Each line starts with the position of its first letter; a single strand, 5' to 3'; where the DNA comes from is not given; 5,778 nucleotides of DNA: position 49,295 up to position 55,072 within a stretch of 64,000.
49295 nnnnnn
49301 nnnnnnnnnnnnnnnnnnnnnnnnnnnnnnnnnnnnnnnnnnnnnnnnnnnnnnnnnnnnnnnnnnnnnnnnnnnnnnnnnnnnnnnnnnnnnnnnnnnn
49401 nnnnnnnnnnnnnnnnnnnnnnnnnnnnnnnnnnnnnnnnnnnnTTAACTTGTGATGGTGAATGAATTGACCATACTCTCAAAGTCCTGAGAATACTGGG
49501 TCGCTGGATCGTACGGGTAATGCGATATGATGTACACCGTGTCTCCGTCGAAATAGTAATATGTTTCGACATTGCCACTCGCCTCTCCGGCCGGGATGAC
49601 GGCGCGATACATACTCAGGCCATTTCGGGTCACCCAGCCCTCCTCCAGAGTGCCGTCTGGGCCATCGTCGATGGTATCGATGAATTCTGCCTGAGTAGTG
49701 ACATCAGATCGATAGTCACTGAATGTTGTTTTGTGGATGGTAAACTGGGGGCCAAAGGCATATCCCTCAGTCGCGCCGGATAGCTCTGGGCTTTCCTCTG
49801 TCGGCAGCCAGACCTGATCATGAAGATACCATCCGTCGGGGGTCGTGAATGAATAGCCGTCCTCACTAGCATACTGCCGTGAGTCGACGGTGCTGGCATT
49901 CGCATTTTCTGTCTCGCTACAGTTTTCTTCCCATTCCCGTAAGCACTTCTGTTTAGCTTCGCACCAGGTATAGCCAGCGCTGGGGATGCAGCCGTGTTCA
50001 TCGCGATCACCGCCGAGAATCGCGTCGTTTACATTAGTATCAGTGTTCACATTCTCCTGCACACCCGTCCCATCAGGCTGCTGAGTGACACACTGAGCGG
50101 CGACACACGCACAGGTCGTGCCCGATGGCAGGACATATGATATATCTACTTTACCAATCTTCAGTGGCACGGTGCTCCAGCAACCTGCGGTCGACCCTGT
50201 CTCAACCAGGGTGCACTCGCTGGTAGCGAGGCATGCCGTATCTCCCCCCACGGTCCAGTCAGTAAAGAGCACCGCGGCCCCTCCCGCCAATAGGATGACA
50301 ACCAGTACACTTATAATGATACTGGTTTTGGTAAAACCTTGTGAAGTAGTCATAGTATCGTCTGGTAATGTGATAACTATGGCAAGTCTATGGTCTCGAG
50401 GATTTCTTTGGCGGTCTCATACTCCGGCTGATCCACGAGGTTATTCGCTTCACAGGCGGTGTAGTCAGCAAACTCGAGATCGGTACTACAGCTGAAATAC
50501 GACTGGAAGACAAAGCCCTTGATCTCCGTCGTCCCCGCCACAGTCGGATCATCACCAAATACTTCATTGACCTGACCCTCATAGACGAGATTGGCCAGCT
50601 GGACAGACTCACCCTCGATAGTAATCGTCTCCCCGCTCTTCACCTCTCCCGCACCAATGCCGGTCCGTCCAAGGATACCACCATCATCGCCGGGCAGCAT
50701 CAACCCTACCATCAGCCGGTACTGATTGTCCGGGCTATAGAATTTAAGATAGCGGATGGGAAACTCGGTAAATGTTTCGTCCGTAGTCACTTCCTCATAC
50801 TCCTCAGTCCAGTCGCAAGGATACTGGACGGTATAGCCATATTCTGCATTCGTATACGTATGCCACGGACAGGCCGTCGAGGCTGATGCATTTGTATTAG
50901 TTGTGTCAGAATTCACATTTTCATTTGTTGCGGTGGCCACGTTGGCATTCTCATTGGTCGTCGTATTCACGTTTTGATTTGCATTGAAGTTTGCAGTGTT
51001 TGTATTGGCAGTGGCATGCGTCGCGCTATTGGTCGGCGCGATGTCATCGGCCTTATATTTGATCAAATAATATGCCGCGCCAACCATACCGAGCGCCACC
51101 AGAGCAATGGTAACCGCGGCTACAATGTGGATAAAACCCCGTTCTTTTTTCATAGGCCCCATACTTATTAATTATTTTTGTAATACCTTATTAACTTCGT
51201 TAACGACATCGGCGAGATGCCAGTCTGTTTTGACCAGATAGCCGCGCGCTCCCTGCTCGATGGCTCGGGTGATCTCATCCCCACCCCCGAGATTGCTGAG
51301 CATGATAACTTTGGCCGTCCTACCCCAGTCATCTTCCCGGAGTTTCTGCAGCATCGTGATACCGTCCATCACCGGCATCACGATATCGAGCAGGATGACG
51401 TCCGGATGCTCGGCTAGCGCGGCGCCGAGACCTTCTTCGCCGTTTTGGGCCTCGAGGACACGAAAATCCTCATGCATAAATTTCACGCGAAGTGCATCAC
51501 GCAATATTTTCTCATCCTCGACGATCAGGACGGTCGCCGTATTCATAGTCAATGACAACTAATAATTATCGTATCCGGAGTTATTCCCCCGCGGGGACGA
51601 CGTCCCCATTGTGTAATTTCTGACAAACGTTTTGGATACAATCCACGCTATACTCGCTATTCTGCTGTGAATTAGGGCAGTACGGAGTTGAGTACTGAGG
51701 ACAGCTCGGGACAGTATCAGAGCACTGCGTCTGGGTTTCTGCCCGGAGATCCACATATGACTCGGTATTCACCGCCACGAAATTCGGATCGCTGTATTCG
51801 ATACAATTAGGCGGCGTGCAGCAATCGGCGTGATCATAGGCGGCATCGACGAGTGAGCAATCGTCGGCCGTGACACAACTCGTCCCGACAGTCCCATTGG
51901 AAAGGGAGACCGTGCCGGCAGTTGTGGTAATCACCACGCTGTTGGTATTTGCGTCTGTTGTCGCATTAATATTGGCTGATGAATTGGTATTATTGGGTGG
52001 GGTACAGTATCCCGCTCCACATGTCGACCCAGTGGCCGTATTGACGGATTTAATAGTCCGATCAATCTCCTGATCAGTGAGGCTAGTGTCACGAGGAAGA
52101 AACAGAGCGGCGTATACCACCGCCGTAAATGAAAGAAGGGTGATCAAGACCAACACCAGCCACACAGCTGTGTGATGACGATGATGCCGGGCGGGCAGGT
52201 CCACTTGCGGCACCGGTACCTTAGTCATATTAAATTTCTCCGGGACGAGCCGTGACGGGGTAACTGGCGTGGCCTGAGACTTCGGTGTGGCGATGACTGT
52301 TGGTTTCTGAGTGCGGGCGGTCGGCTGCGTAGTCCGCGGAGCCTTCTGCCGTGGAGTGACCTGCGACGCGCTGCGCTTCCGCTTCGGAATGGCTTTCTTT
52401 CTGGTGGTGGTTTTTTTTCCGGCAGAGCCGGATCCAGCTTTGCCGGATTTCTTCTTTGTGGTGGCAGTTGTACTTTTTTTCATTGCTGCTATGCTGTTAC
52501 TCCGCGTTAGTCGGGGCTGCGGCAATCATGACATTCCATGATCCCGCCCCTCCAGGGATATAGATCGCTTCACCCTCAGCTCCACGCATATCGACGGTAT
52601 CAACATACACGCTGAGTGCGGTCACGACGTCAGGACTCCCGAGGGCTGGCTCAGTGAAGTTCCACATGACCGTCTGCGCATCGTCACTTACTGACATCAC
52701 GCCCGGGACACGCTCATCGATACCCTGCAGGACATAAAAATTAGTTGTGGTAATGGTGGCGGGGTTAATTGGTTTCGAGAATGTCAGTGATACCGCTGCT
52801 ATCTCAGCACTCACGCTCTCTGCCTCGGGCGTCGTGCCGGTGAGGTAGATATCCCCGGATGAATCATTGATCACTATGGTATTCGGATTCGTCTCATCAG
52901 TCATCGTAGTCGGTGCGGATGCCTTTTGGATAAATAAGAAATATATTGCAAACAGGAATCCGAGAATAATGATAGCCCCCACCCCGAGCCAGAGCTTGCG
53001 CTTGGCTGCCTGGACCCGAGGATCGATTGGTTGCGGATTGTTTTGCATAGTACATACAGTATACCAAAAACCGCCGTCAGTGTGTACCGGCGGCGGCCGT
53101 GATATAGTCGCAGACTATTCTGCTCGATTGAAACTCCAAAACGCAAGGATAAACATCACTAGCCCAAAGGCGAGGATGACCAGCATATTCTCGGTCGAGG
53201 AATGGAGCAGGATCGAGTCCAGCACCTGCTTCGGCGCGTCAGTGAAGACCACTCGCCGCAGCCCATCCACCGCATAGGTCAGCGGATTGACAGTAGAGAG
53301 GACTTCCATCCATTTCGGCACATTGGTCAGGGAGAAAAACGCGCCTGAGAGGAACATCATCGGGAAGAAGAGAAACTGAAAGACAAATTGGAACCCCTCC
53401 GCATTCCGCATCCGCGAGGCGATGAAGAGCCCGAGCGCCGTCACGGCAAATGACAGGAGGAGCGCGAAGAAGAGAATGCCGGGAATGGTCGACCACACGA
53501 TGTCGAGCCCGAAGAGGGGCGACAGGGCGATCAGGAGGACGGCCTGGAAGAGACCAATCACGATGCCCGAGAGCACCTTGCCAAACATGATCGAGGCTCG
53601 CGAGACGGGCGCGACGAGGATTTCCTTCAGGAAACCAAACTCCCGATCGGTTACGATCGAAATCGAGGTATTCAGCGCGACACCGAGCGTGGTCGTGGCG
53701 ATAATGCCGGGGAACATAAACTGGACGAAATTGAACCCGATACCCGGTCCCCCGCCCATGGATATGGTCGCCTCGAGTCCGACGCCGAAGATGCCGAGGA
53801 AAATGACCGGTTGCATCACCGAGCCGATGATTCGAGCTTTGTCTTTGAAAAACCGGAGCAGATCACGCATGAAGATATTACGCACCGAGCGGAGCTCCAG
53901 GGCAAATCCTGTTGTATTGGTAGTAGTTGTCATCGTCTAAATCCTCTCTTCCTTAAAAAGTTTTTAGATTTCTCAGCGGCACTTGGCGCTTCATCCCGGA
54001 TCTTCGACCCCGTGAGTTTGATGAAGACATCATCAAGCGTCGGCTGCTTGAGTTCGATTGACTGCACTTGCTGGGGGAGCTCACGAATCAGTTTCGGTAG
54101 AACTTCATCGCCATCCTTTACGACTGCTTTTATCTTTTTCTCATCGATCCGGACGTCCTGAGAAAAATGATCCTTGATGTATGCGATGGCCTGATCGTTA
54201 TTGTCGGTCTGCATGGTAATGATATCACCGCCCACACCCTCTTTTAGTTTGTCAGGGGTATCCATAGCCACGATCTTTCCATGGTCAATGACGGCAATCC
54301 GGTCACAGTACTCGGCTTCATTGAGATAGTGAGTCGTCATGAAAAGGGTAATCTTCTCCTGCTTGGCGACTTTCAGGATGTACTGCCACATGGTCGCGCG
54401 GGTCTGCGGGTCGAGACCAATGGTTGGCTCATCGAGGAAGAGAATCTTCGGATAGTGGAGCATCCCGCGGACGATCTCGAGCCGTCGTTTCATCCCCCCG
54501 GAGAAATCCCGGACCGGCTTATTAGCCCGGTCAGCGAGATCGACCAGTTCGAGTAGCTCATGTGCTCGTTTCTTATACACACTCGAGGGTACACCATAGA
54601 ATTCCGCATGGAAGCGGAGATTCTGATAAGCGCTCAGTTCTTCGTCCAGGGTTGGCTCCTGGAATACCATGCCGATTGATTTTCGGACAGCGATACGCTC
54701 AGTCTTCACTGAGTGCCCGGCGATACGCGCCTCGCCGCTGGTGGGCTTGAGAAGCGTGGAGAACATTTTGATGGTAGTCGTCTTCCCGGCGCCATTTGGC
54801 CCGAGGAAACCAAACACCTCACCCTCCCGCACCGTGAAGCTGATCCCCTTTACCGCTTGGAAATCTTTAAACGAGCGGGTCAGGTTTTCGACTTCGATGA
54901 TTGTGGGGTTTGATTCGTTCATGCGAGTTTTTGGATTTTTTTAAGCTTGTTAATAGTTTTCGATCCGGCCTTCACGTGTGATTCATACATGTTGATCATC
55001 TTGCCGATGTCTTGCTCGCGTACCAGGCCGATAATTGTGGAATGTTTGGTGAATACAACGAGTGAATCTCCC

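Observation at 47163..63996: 17 kb uninterrupted minus-strand gene train linking pilin-like Cys-rich proteins, a CheY regulator, an AbrB/ABC-2 module and the C39/zinc-ribbon module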

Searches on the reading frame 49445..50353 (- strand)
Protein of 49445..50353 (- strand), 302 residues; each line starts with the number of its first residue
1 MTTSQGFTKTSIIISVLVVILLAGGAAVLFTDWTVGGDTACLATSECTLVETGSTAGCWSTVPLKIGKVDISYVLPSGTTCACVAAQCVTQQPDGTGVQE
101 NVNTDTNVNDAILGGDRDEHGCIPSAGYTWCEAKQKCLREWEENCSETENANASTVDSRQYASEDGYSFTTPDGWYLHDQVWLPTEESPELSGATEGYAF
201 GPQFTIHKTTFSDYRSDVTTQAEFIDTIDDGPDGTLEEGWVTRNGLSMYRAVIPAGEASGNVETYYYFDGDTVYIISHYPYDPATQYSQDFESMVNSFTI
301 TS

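Call 4: search_protein_families(library=pfam, proteins=[window:49445-50353:-], max_evalue=0.01)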
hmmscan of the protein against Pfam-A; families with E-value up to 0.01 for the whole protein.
window:49445-50353:- (302 aa): 1 family
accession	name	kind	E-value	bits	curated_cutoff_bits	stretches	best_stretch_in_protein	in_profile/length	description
PF18933.6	PsbP_2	-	0.00076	20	27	1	140-300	27-184/184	PsbP-like protein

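Call 6: search_protein_families(library=ncbifam, proteins=[window:49445-50353:-], max_evalue=1)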
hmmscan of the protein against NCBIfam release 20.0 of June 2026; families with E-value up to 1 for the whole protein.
window:49445-50353:- (302 aa): 0 families

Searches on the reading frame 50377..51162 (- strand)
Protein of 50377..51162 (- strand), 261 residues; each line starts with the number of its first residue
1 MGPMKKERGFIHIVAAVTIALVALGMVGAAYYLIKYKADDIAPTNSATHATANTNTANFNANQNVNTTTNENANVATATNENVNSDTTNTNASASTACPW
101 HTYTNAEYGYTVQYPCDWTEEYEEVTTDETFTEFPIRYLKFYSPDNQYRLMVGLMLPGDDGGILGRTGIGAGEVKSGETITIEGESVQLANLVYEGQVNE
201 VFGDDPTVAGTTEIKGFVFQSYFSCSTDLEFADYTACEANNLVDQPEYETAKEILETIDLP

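Call 4: search_protein_families(library=pfam, proteins=[window:50377-51162:-], max_evalue=0.01)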
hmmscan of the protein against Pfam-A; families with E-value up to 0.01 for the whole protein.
window:50377-51162:- (261 aa): 2 families
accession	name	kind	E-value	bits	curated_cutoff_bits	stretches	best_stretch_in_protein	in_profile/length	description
PF23922.1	DUF7261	-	0.0022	18.6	27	1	6-93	2-93/169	Family of unknown function (DUF7261)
PF18933.6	PsbP_2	-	0.0067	16.9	27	1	75-127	17-70/184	PsbP-like protein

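Call 6: search_protein_families(library=ncbifam, proteins=[window:50377-51162:-], max_evalue=1)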
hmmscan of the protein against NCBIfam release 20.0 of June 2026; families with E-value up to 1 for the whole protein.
window:50377-51162:- (261 aa): 4 families
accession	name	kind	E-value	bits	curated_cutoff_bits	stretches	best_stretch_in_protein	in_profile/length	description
NF004929.0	PRK06286.2-2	equivalog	0.0049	17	279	1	11-84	41-108/143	putative monovalent cation/H+ antiporter subunit G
NF008109.0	PRK10856.1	equivalog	0.016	14.9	208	1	17-97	118-196/334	cytoskeleton protein RodZ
NF033761.1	gliding_GltJ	equivalog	0.017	14.2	450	1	6-99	368-460/671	adventurous gliding motility protein GltJ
TIGR03931.1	T7SS_Rv3446c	hypoth_equivalog_domain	0.041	14.2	47.6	1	15-121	2-76/194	type VII secretion-associated protein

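Call 48: search_protein_representatives(protein=window:50377-51162:-)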
Query: 261 residues. Proteins with E-value up to 0.001 (for the whole library): 656; up to 1e-10: 119; up to 1e-30: 7. The best 150 are listed.
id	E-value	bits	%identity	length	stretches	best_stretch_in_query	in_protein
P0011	1.1e-168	575.0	100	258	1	4-261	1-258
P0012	6.6e-43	163.0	38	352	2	65-261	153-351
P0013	3.0e-41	157.6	42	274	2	61-258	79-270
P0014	4.7e-38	147.1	40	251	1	5-261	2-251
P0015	2.4e-34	135.0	36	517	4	92-260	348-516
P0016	2.0e-33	132.0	42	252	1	13-260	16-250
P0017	1.3e-32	129.3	42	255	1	17-261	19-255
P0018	7.6e-30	120.3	40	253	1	19-258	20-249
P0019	2.4e-29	118.6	45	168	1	7-173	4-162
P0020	1.8e-26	109.2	40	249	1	41-259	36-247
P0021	2.1e-26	109.0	37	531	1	66-260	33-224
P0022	1.8e-25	106.0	36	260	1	20-213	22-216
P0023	1.8e-25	105.9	34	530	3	68-259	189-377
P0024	5.3e-25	104.4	35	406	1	4-228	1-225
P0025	3.1e-24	101.9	38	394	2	85-257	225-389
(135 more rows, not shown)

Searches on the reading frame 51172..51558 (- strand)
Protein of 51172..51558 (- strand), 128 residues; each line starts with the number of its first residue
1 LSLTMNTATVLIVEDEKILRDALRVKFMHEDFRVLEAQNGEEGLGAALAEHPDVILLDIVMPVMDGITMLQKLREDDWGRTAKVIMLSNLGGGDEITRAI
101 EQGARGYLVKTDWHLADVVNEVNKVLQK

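Call 4: search_protein_families(library=pfam, proteins=[window:51172-51558:-], max_evalue=0.01)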
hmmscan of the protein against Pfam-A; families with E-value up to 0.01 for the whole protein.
window:51172-51558:- (128 aa): 1 family
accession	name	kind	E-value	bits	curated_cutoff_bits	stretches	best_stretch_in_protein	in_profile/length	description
PF00072.30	Response_reg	-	1.2e-23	83.8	30.2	1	10-111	1-100/111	Response regulator receiver domain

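Call 18: search_protein_families(library=padloc, proteins=[window:51172-51558:-], max_evalue=0.01)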
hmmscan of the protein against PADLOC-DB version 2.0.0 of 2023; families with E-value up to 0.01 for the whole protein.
window:51172-51558:- (128 aa): 3 families
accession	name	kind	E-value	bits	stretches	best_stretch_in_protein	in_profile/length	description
PDLC04055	PD-T4-6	-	1.4e-06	25.4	1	5-127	363-484/496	-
PDLC00405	SduA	-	1.8e-06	25.7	1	6-67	5-66/323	DUF4263 domain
PDLC04725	PDC-M60B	-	0.0002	19.2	1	5-65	1-63/158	-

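Call 71: search_protein_families(library=ncbifam, proteins=[window:51172-51558:-], max_evalue=0.00001)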
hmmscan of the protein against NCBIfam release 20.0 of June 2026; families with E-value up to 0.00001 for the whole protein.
window:51172-51558:- (128 aa): 82 families (the best 25 are shown)
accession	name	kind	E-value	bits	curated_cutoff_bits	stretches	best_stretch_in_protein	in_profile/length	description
NF007935.0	PRK10651.1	equivalog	3.8e-20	72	250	1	6-122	5-120/216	two-component system response regulator NarL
TIGR02154.1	PhoB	equivalog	1e-19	70.7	296.2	1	7-125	2-119/226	phosphate regulon transcriptional regulator PhoB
NF041367.1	CheY_Halo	equivalog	3.3e-19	69.3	200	1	10-125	1-113/114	chemotaxis protein CheY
NF007135.0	PRK09581.1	equivalog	7.9e-19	67.8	474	1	7-110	2-105/457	PleD family two-component system response regulator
NF041733.1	resp_reg_CseB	equivalog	1.7e-18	66.8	350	1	9-111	2-101/228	two-component system response regulator CseB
TIGR02875.1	spore_0_A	equivalog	4e-18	65.6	200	1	9-125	4-121/262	sporulation transcription factor Spo0A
NF045505.1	RR_RssB_Pseudo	equivalog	1.3e-17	63.9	700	1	6-127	4-123/394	two-component system response regulator RssB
NF001965.0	PRK00742.1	subfamily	3.9e-17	62.5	293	1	7-127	3-124/357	chemotaxis-specific protein-glutamate methyltransferase CheB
NF008469.0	PRK11361.1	equivalog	4.6e-17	61.8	714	1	7-123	4-117/461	acetoacetate metabolism transcriptional regulator AtoC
NF053854.1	RespRegPhoBBctds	equivalog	2e-16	60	270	1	10-127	1-116/225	two-component system response regulator PhoB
TIGR01387.1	cztR_silR_copR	subfamily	5e-16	59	279.2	1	10-127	1-115/218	heavy metal response regulator transcription factor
NF045944.1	ResRegRpaBCyano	equivalog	1.9e-15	56.8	330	1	11-111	1-98/229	response regulator transcription factor RpaB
NF047465.1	hybrid_HK_LvrA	exception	1.9e-15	56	1200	1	4-111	464-570/819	hybrid histidine kinase/response regulator LvrA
NF007969.0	PRK10693.1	equivalog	2.3e-15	56.5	329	1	4-125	4-123/337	two-component system response regulator RssB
NF040689.1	MtrAB_MtrA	equivalog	3.9e-15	55.8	300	1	10-111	1-99/219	MtrAB system response regulator MtrA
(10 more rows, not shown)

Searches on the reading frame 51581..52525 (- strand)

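Call 4: search_protein_families(library=pfam, proteins=[window:51581-52525:-], max_evalue=0.01)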
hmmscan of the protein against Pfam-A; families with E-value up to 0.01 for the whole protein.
window:51581-52525:- (314 aa): 0 families

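Call 6: search_protein_families(library=ncbifam, proteins=[window:51581-52525:-], max_evalue=1)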
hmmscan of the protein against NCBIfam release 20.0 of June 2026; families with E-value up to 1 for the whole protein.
window:51581-52525:- (314 aa): 1 family
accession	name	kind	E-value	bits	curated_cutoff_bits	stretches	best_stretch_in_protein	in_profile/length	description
NF005411.0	PRK06975.1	equivalog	0.1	10.9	414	1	52-164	269-368/660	fused uroporphyrinogen-III synthase HemD/membrane protein HemX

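Call 18: search_protein_families(library=padloc, proteins=[window:51581-52525:-], max_evalue=0.01)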
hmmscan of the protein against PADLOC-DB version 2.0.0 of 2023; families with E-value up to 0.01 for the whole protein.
window:51581-52525:- (314 aa): 0 families

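Call 74: search_protein_families(library=pfam, proteins=[window:51581-52525:-], max_evalue=5)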
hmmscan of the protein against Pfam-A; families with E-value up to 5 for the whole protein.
window:51581-52525:- (314 aa): 0 families

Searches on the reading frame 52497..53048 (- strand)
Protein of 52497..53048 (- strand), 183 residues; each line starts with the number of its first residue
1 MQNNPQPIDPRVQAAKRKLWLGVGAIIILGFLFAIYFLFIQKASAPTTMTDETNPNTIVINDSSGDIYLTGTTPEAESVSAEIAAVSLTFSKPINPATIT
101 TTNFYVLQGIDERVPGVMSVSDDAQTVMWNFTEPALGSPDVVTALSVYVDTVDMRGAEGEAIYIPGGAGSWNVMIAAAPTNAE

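Call 4: search_protein_families(library=pfam, proteins=[window:52497-53048:-], max_evalue=0.01)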
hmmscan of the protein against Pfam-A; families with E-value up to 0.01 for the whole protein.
window:52497-53048:- (183 aa): 1 family
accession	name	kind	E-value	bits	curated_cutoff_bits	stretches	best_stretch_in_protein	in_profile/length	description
PF13205.12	Big_5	-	3.6e-05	24.9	23.6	1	69-127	7-65/105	Bacterial Ig-like domain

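Call 6: search_protein_families(library=ncbifam, proteins=[window:52497-53048:-], max_evalue=1)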
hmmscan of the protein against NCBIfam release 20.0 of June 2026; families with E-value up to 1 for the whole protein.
window:52497-53048:- (183 aa): 3 families
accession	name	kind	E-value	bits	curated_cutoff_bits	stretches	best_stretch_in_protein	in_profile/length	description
NF001972.0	PRK00753.1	equivalog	0.0074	16.3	74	1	1-37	1-37/39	photosystem II reaction center protein PsbL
NF038141.1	choice_anch_N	equivalog_domain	0.054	14.1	40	1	39-107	8-74/184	choice-of-anchor N protein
TIGR02125.1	CytB-hydogenase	equivalog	0.09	12.3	121.5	1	9-46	42-79/212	Ni/Fe-hydrogenase, b-type cytochrome subunit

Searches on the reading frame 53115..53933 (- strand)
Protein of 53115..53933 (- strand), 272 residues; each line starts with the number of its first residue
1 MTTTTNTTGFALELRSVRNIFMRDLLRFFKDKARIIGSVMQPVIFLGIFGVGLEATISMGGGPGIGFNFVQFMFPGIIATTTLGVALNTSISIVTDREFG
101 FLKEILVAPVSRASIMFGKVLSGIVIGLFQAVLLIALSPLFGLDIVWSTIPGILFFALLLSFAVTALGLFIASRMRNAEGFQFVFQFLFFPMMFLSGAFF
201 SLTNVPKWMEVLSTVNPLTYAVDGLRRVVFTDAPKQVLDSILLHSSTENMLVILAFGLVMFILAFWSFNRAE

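Call 4: search_protein_families(library=pfam, proteins=[window:53115-53933:-], max_evalue=0.01)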
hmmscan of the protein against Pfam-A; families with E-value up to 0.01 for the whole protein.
window:53115-53933:- (272 aa): 3 families
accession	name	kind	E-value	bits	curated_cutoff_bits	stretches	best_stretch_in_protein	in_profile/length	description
PF01061.29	ABC2_membrane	-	4.1e-34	118.4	26.9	1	18-230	4-211/211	ABC-2 type transporter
PF12698.13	ABC2_membrane_3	-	2.4e-23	83.3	31.6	1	68-266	159-347/347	ABC-2 family transporter protein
PF12679.13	ABC2_membrane_2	-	7.5e-12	45.5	27.2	1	86-271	82-281/283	ABC-2 family transporter protein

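Call 71: search_protein_families(library=ncbifam, proteins=[window:53115-53933:-], max_evalue=0.00001)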
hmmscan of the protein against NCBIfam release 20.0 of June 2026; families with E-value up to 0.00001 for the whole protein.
window:53115-53933:- (272 aa): 9 families
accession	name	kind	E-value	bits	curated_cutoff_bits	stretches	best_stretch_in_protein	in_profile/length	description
TIGR01247.1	drrB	subfamily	5e-57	193.3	223.05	1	23-267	1-235/236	daunorubicin resistance ABC transporter membrane protein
TIGR03861.1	phenyl_ABC_PedC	subfamily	7.3e-32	111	241.35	1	16-256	3-248/253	alcohol ABC transporter, permease protein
NF011648.0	PRK15066.1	subfamily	2.4e-19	69.9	225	1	16-258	9-248/257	ABC transporter permease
TIGR01291.1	nodJ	subfamily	2.2e-12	47.1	206.65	1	20-251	10-239/253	ABC-2 type transporter, NodJ family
TIGR00025.1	Mtu_efflux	paralog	5.1e-12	45.8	146.9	1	53-270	20-236/238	ABC transporter efflux protein, DrrB family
NF038293.1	permease_SagH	equivalog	1.2e-11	44.1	450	1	82-254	189-362/370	SagH family ABC transporter permease subunit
TIGR01248.1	drrC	subfamily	1.6e-10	41.3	165.65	1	87-227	6-147/152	daunorubicin resistance protein C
TIGR03062.1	pip_yhgE_Cterm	subfamily_domain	2.7e-09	36.9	102.2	1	111-270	58-205/208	YhgE/Pip family protein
NF033858.1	ABC2_perm_RbbA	equivalog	3.5e-08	31.8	1050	1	69-263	711-899/909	ribosome-associated ATPase/putative transporter RbbA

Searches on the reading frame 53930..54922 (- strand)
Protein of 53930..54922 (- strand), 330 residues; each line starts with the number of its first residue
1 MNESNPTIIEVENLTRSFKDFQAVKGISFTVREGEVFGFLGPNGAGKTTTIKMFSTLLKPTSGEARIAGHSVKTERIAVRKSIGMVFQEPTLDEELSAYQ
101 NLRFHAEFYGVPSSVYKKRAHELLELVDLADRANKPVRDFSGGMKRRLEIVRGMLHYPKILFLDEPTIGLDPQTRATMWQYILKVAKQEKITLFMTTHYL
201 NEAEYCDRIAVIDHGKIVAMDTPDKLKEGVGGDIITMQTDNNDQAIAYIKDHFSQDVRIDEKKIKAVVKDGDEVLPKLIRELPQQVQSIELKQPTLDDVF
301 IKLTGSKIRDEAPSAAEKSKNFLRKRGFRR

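Call 4: search_protein_families(library=pfam, proteins=[window:53930-54922:-], max_evalue=0.01)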
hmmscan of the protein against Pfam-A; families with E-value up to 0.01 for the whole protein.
window:53930-54922:- (330 aa): 5 families
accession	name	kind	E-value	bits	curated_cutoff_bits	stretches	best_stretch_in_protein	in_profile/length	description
PF00005.33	ABC_tran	-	2e-36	126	25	1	25-167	2-136/137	ABC transporter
PF13304.12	AAA_21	-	7.9e-10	39.7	27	1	130-198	228-298/304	AAA domain, putative AbiEii toxin, Type IV TA system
PF13732.12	DrrA1-3_C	-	2.4e-08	35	27.4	1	222-303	2-80/81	ATP-binding protein DrrA1-3-like, C-terminal domain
PF13175.12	AAA_15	-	1.4e-05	25.4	32.1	0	159-198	330-369/374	AAA ATPase domain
PF13476.12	AAA_23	-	0.00029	22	27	1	16-59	8-44/201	AAA domain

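Call 71: search_protein_families(library=ncbifam, proteins=[window:53930-54922:-], max_evalue=0.00001)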
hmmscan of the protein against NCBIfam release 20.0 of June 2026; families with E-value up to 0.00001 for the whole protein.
window:53930-54922:- (330 aa): 181 families (the best 25 are shown)
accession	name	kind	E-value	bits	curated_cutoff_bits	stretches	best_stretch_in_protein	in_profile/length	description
TIGR01188.1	drrA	subfamily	8.4e-106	353.6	312.45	1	17-305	2-302/302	daunorubicin resistance ABC transporter, ATP-binding protein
NF033858.1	ABC2_perm_RbbA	equivalog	1.4e-74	251.6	1050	1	4-254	262-506/909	ribosome-associated ATPase/putative transporter RbbA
TIGR03864.1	PQQ_ABC_ATP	hypoth_equivalog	1.4e-65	221.1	302.25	1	9-233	2-226/236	ABC transporter, ATP-binding subunit, PQQ-dependent alcohol dehydrogenase system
NF010060.0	PRK13537.1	equivalog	2.2e-63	214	521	1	7-310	14-314/314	nodulation factor ABC transporter ATP-binding protein NodI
NF010059.0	PRK13536.1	equivalog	2.9e-57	194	549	1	6-309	41-341/342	nodulation factor ABC transporter ATP-binding protein NodI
TIGR01288.1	nodI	equivalog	3.9e-54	183.7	424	1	8-309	4-302/303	nodulation factor ABC transporter ATP-binding protein NodI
TIGR03522.1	GldA_ABC_ATP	equivalog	3.5e-53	181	402.6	1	9-304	3-301/301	gliding motility-associated ABC transporter ATP-binding subunit GldA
TIGR03740.1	galliderm_ABC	subfamily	2.4e-47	161.5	309.75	1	10-221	2-206/223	lantibiotic protection ABC transporter ATP-binding subunit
TIGR04520.1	ECF_ATPase_1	equivalog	5e-45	154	315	1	9-226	1-223/269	energy-coupling factor transporter ATPase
TIGR04521.1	ECF_ATPase_2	equivalog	4.1e-44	150.7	330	1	20-226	17-232/279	energy-coupling factor transporter ATPase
TIGR03265.1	PhnT2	equivalog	5.2e-43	147.6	457.7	1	8-226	4-222/353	putative 2-aminoethylphosphonate ABC transporter ATP-binding protein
TIGR01186.1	proV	subfamily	4.1e-42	144.6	326.6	1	22-235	7-226/363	betaine/proline/choline family ABC transporter ATP-binding protein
TIGR00968.1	3a0106s01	subfamily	3.2e-41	141.4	342.75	1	9-228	1-220/237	sulfate ABC transporter ATP-binding protein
TIGR04406.1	LPS_export_lptB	equivalog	6.4e-41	140.2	240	1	9-226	2-222/239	LPS export ABC transporter ATP-binding protein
NF043075.1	MMSYN1_0197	equivalog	8.4e-41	140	550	1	8-226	2-220/341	spermidine/putrescine ABC transporter ATP-binding protein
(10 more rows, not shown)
